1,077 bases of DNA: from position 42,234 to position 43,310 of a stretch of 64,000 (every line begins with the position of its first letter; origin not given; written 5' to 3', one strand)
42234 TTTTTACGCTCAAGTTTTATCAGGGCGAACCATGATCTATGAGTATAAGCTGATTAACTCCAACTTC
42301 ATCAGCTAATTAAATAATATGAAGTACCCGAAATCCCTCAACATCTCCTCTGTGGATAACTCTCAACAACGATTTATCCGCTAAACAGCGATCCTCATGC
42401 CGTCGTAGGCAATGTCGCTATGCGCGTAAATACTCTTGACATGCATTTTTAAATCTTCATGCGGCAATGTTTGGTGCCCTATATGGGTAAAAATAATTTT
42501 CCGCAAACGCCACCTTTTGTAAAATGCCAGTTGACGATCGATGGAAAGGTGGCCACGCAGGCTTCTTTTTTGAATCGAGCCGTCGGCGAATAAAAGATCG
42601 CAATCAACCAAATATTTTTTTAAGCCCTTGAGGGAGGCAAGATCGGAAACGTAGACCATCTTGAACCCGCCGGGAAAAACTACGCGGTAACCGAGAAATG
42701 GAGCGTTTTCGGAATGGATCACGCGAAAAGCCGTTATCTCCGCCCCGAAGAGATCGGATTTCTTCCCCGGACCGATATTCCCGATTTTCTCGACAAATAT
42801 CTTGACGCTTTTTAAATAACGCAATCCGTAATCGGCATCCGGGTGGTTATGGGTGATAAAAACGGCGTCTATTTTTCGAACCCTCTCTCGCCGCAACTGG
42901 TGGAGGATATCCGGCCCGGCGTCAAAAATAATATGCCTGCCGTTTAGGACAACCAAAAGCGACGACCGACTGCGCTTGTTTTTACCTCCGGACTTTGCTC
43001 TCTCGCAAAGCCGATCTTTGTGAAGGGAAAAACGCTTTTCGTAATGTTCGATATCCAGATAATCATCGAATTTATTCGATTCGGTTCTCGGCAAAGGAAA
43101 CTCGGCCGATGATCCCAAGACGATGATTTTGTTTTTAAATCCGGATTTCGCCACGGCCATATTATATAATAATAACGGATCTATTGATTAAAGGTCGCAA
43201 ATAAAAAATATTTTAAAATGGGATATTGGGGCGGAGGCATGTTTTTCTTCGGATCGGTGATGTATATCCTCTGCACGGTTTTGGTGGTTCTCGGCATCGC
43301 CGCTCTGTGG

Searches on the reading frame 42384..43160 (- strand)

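Call 78: search_protein_families(library=pfam, proteins=[window:42384-43160:-], max_evalue=0.00001)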
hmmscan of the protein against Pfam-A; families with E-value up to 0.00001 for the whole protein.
window:42384-43160:- (259 aa): 2 families
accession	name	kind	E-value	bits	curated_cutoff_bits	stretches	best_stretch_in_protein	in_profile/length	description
PF12706.13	Lactamase_B_2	-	4.3e-17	62.8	27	2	129-227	90-200/200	Beta-lactamase superfamily domain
PF00753.33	Lactamase_B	-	1.8e-07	31.8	22.7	1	64-123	5-70/196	Metallo-beta-lactamase superfamily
